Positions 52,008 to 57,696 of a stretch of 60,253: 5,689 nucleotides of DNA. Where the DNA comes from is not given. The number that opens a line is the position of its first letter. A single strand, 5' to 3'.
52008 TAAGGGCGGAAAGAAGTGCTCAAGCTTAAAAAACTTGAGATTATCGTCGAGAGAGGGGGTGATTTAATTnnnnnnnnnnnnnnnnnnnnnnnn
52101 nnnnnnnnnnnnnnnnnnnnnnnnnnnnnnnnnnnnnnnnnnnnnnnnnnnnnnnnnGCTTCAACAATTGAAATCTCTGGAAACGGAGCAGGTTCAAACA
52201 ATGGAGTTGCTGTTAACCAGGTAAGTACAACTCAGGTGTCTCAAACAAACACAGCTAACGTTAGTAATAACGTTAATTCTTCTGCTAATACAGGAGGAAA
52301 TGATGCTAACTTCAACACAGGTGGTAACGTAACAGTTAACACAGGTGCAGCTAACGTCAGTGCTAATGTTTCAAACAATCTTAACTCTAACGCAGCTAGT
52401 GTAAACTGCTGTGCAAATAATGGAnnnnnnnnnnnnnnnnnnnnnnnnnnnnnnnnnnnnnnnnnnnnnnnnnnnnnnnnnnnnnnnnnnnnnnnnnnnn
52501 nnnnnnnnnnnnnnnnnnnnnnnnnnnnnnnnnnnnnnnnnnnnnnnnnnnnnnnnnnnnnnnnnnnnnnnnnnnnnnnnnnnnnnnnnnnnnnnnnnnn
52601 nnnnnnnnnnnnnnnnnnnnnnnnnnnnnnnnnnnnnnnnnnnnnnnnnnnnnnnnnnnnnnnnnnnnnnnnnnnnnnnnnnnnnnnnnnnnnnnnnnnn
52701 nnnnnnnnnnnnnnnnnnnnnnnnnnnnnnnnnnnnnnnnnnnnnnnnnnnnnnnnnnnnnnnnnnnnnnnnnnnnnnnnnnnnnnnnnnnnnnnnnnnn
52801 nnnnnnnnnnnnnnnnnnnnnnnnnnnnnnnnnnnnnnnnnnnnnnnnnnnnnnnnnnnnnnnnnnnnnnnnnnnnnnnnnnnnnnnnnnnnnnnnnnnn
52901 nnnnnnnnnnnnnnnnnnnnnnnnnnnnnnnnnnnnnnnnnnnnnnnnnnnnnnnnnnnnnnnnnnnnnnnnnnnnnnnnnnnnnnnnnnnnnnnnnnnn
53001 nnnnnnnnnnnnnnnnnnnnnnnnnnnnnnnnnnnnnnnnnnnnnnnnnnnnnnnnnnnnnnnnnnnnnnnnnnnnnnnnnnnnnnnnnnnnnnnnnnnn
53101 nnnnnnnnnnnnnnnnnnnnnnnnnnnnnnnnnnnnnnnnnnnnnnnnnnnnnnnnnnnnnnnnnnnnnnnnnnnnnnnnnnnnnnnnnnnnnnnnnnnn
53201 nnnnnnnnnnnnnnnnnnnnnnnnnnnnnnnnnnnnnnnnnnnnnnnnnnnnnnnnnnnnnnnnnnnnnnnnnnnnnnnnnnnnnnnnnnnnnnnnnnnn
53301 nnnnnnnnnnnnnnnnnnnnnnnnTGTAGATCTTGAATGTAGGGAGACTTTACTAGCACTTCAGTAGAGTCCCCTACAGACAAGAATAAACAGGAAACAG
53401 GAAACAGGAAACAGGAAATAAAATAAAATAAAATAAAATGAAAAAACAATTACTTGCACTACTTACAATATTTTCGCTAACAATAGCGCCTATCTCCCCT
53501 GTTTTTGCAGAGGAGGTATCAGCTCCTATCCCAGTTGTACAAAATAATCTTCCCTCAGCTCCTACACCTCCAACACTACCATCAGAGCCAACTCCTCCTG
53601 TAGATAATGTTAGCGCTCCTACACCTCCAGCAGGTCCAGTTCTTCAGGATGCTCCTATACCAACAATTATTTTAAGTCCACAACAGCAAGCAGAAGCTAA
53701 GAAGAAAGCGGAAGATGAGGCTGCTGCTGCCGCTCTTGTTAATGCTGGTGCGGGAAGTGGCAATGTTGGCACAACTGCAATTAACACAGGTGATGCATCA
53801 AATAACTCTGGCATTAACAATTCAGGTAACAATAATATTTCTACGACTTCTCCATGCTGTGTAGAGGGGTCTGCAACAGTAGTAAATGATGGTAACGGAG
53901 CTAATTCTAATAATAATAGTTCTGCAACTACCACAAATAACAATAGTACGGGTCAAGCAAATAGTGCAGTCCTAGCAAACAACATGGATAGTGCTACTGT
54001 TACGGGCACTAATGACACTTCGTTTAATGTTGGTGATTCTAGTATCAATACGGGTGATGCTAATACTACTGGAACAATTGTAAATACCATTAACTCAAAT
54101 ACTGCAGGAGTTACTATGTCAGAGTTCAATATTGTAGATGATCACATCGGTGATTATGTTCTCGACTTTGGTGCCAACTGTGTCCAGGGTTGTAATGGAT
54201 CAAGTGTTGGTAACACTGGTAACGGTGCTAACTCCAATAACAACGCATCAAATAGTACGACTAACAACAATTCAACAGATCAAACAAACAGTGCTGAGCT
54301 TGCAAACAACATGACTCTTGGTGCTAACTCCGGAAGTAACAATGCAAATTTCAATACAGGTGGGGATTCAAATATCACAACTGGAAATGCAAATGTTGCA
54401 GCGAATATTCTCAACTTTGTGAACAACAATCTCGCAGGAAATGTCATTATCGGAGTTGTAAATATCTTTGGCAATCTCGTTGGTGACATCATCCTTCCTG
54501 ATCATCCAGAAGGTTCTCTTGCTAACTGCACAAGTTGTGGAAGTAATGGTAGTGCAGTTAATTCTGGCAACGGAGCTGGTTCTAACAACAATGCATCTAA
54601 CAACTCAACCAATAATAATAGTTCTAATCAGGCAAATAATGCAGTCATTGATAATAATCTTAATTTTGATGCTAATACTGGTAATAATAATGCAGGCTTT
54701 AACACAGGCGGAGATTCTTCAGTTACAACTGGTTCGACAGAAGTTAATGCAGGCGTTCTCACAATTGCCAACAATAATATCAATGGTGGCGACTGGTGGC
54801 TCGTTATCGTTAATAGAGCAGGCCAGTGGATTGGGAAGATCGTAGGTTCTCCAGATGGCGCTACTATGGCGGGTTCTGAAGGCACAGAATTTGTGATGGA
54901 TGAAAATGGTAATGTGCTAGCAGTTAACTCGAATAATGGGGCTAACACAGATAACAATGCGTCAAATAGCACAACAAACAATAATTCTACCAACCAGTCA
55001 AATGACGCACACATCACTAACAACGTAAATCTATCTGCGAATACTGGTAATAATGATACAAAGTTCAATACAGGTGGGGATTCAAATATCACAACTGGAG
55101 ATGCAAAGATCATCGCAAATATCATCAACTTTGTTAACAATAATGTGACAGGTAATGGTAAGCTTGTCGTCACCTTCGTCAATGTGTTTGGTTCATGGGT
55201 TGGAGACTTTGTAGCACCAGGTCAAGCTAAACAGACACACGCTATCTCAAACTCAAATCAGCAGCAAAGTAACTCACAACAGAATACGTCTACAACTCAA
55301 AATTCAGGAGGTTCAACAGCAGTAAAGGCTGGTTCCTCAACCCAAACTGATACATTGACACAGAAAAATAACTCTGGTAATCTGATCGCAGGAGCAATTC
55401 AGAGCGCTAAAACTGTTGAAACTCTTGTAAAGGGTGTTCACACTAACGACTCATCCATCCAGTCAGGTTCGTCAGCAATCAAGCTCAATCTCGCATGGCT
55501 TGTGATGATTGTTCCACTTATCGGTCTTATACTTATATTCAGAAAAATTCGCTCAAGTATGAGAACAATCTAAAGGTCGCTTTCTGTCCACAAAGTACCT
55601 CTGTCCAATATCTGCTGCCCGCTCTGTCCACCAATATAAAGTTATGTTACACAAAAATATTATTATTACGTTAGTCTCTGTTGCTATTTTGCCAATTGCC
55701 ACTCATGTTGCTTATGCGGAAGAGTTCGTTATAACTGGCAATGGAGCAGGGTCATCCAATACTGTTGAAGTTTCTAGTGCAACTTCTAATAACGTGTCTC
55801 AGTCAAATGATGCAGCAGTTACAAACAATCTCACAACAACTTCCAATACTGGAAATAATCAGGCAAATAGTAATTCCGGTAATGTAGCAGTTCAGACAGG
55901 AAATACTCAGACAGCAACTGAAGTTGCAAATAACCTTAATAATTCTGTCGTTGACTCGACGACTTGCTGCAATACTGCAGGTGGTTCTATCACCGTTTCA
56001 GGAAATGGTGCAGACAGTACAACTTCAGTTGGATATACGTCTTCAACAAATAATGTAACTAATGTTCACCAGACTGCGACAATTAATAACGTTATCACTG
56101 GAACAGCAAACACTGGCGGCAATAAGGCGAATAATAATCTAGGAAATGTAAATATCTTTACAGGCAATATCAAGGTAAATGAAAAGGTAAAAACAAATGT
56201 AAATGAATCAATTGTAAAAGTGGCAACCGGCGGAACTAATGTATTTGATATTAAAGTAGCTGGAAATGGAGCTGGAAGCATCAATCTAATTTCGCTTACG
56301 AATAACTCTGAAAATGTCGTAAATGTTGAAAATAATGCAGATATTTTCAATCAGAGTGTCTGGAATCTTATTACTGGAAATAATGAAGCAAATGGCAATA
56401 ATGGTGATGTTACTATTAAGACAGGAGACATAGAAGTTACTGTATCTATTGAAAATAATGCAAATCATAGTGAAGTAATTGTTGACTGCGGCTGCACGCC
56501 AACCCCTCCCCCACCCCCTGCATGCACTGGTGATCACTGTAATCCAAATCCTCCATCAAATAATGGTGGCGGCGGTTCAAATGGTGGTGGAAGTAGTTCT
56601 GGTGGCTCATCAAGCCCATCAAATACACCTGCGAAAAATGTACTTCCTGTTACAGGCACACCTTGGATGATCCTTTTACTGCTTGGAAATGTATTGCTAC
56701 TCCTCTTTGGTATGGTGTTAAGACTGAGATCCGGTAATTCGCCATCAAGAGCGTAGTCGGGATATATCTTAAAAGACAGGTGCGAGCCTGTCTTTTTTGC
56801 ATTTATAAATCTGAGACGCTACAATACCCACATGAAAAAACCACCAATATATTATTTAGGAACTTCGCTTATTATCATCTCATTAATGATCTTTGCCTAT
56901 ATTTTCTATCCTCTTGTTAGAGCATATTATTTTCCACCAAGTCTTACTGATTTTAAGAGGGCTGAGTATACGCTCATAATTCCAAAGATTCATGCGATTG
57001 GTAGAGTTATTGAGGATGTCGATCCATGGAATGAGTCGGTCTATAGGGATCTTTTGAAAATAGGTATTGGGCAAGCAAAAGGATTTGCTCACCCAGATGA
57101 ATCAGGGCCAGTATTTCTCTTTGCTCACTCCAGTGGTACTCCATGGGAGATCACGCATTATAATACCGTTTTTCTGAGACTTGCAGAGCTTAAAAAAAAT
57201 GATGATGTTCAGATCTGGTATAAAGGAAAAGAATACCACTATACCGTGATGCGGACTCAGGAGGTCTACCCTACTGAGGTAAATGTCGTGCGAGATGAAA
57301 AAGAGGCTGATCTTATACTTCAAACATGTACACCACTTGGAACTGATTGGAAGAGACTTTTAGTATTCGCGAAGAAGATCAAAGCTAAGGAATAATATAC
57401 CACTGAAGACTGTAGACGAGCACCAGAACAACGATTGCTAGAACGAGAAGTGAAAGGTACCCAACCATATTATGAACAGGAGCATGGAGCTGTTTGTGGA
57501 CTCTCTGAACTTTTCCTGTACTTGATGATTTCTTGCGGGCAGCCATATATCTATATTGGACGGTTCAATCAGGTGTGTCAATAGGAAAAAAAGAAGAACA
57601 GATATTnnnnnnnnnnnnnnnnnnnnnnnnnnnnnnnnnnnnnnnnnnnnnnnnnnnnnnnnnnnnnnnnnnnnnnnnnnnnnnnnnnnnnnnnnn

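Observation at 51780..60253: Sortase-linked cluster encoding a paralogous family of Asn/Gly/Thr-rich 'GNGA...NTGG' modules: candidate undescribed surface-fibre or functional-amyloid-like system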

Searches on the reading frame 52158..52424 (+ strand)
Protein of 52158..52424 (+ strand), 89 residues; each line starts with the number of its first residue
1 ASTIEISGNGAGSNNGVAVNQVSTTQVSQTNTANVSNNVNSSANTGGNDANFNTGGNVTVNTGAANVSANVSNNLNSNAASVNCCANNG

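Call 35: search_solved_structures(query=A3, max_evalue=10, show_alignments=3)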
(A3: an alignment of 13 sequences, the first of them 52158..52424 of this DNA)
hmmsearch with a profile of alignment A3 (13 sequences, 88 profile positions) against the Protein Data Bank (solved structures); distinct sequences matched with E-value up to 10: 0.

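Call 43: search_protein_representatives(alignment_id=A3)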
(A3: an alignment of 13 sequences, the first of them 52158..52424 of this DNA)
Query: 13 sequences, 88 profile positions. Proteins with E-value up to 0.001 (for the whole library): 3088; up to 1e-10: 2072; up to 1e-30: 785. The best 150 are listed.
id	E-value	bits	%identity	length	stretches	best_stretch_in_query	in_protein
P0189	1.1e-93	324.0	-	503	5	2-85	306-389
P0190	4.1e-91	315.7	-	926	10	3-76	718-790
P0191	1.3e-90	314.1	-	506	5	2-87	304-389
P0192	2.7e-89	309.9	-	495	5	4-86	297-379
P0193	1.8e-85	297.6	-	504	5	2-86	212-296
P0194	8.4e-84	292.3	-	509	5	1-86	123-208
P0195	9.8e-82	285.7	-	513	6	2-83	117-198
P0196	1.7e-81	284.9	-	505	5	3-86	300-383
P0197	5.1e-81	283.4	-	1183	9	4-83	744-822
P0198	8.6e-81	282.7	-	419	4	2-86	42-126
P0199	1.5e-80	281.9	-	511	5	2-87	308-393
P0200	2.0e-80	281.5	-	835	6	2-82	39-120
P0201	2.4e-80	281.2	-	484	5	2-87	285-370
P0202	1.6e-79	278.6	-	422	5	2-85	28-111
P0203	2.3e-79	278.1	-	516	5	2-87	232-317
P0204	5.2e-79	276.9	-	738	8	3-87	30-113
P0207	4.5e-76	267.5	-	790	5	5-81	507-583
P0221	1.1e-71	253.4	-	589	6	3-77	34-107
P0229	7.6e-70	247.6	-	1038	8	3-81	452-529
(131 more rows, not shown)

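Call 44: list_cluster_members(proteins=[P0189, P0190, P0197, P0200, P0204, P0229, P0221, P0195, P0191, P0207])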
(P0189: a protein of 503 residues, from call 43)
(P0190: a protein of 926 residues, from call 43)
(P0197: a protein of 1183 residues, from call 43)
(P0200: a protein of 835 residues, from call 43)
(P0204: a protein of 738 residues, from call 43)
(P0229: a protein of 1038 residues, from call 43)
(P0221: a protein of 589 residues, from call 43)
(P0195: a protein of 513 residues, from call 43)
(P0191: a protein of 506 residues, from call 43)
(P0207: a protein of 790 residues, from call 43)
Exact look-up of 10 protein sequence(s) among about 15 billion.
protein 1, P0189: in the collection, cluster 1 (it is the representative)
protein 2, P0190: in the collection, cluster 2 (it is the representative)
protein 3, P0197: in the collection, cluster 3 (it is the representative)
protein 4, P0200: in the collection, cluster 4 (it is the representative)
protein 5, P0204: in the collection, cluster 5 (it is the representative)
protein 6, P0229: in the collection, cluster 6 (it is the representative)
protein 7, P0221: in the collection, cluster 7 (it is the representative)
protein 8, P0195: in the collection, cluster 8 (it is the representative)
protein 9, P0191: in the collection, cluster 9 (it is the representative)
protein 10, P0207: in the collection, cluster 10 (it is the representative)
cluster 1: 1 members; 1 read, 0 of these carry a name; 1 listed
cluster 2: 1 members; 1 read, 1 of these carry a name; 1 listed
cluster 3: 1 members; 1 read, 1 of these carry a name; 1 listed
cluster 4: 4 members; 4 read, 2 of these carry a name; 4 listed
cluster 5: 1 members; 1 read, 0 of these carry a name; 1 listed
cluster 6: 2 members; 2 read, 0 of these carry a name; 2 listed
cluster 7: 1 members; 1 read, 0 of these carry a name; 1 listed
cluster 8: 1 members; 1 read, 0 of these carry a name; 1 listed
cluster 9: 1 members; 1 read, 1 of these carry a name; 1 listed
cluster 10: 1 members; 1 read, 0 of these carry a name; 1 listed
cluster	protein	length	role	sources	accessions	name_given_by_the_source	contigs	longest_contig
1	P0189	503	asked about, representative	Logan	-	-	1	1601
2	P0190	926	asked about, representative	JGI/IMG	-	hypothetical protein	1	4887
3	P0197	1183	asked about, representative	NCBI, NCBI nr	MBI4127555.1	MAG: hypothetical protein HY459_00640 [Parcubacteria group bacterium] | hypothetical protein [Parcubacteria group bacterium]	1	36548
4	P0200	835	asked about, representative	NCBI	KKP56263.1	MAG: hypothetical protein UR48_C0037G0001, partial [Microgenomates group bacterium ...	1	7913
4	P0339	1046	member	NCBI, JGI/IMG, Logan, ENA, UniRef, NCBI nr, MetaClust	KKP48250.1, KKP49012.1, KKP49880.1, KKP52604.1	MAG: hypothetical protein UR39_C0001G0045 [Candidatus Woesebacteria bacterium ... | Uncharacterized protein n=1 Tax=Candidatus Woesebacteria bacterium GW2011_GWA2_33_28 ... | MAG: hypothetical protein UR38_C0001G0046 [Candidatus Woesebacteria bacterium ...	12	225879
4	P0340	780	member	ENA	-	-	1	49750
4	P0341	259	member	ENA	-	-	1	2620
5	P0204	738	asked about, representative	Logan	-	-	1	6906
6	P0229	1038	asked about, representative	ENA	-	-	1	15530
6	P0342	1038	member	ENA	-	-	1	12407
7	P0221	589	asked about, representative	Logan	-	-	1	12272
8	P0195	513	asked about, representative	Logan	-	-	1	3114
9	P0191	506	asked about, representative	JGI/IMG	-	hypothetical protein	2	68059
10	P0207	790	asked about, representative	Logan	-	-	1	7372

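Call 60: search_protein_families(library=pfam, alignment_id=A4, max_evalue=1)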
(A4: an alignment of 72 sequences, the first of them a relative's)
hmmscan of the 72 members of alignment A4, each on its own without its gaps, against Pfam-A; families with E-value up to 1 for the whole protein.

A. member 1, P0189 (503 aa): 2 families
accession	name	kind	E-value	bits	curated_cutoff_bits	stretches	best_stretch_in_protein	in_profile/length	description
PF01328.22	Peroxidase_2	-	0.12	13.3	26.9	0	324-375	66-106/186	Peroxidase, family 2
PF17510.7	GP44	-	0.5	11.1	27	0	400-424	48-72/108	Gene product 44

B. families by the number of members that match (of 72 scanned): 50 families (the first 25 are shown)
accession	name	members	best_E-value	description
PF16132.11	DUF4843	2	0.14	Domain of unknown function (DUF4843)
PF22043.2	DUF6935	2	0.17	Domain of unknown function (DUF6935)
PF09193.15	CholecysA-Rec_N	1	0.00053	Cholecystokinin A receptor, N-terminal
PF22320.2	Zona_CL1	1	0.0016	Zonadhesin, first cohesin-like domain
PF08030.17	NAD_binding_6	1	0.0016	Ferric reductase NAD binding domain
PF24110.1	DUF7385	1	0.0033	Family of unknown function (DUF7385)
PF01006.25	HCV_NS4a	1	0.017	Hepatitis C virus non-structural protein NS4a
PF02638.21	GHL10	1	0.022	Glycosyl hydrolase-like 10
PF22103.2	ElaD_SseL-like_N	1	0.025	ElaD/SseL N-terminal domain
PF16981.10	Chi-conotoxin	1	0.027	chi-Conotoxin or t superfamily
PF20068.4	Amphi-Trp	1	0.028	Amphi-Trp domain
PF19487.4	DUF6023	1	0.03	Family of unknown function (DUF6023)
PF13398.12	Peptidase_M50B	1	0.032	Peptidase M50B-like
PF01011.28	PQQ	1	0.045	Glucose/ethanol/alcohol dehydrogenase, beta-propeller domain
PF13714.12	PEP_mutase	1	0.048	Phosphoenolpyruvate phosphomutase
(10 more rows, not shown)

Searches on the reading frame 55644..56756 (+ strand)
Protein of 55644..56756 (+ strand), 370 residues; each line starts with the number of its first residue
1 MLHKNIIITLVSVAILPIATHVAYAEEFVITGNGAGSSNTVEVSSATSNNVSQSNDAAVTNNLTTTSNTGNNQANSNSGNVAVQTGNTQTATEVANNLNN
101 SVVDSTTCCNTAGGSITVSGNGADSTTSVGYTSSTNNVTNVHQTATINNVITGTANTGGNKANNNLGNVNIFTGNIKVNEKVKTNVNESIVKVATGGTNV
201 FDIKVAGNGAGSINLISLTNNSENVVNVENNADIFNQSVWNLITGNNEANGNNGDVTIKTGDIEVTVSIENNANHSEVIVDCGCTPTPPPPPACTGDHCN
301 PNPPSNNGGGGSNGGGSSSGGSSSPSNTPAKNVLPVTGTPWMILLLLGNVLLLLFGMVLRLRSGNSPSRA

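Call 3: search_protein_families(library=pfam, proteins=[window:55644-56756:+], max_evalue=1)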
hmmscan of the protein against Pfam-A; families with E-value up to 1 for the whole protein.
window:55644-56756:+ (370 aa): 2 families
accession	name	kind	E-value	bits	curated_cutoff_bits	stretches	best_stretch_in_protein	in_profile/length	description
PF07552.16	Coat_X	-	0.14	12.4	27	0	255-269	28-42/58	Spore Coat Protein X and V domain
PF09845.14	OapC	-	0.99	10.1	23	1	173-231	62-120/133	Origin-associated protein OapC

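Call 4: search_protein_families(library=ncbifam, proteins=[window:55644-56756:+], max_evalue=1)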
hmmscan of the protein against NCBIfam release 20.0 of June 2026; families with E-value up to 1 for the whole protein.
window:55644-56756:+ (370 aa): 0 families

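Call 63: search_protein_families(library=phrogs, proteins=[window:55644-56756:+], max_evalue=0.01)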
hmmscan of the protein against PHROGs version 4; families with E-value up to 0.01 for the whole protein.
window:55644-56756:+ (370 aa): 0 families

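Call 65: find_encoding_contigs(protein=window:55644-56756:+, flank=10000, max_places=2)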
Protein window:55644-56756:+ (370 aa): 1 contig read that carries it; 1 place shown.
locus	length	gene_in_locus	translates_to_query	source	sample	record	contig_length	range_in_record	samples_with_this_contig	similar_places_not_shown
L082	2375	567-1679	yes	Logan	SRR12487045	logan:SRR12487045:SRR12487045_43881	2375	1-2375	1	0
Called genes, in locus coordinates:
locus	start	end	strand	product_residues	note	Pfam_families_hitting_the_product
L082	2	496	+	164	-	?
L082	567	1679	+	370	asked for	-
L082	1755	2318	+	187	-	PF04203:Sortase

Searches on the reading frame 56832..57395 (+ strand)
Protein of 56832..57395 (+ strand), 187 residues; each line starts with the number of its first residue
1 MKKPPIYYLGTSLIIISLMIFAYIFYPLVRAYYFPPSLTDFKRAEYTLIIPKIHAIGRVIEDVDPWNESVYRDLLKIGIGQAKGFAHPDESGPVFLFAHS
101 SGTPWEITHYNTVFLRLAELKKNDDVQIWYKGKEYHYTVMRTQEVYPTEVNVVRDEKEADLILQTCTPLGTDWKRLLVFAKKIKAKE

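Call 3: search_protein_families(library=pfam, proteins=[window:56832-57395:+], max_evalue=1)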
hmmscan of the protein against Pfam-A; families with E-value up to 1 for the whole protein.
window:56832-57395:+ (187 aa): 1 family
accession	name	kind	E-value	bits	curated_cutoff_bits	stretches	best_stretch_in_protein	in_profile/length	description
PF04203.18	Sortase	-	6.9e-19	68.3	26.6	1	50-182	3-124/125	Sortase domain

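Call 4: search_protein_families(library=ncbifam, proteins=[window:56832-57395:+], max_evalue=1)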
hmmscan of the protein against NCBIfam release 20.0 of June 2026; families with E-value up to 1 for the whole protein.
window:56832-57395:+ (187 aa): 8 families
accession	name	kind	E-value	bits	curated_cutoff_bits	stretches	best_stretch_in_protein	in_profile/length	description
NF033745.1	class_C_sortase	subfamily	3.3e-13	49.9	160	1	109-181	146-219/220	class C sortase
NF058671.1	sortase_SrtD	exception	6.3e-13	48.8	140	1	48-169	67-171/187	class D sortase, LPxTATN-specific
TIGR01076.1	sortase_fam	subfamily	1.7e-12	47.3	39.35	1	73-184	21-129/136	sortase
NF033746.1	class_D_sortase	subfamily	3e-12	46.5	165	1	48-182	13-133/135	class D sortase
NF033747.1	class_E_sortase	subfamily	4e-07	30.1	160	1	65-183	86-206/211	class E sortase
TIGR03784.1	marine_sortase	equivalog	0.00015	21.4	158.25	1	108-169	97-159/174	class GN sortase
NF033748.1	class_F_sortase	subfamily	0.0021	17.7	166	1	86-167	54-134/155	class F sortase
TIGR04391.1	CcmD_alt_fam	subfamily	0.32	11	24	1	7-26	1-20/36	CcmD family protein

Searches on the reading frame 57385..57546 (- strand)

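Call 3: search_protein_families(library=pfam, proteins=[window:57385-57546:-], max_evalue=1)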
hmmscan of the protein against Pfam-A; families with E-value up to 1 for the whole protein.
window:57385-57546:- (53 aa): 1 family
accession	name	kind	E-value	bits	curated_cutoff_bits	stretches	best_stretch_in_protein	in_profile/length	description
PF06024.17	Orf78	-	0.056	14.2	29.4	1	11-52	44-86/101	Orf78 (ac78)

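Call 4: search_protein_families(library=ncbifam, proteins=[window:57385-57546:-], max_evalue=1)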
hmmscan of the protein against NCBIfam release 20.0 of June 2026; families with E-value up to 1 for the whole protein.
window:57385-57546:- (53 aa): 0 families
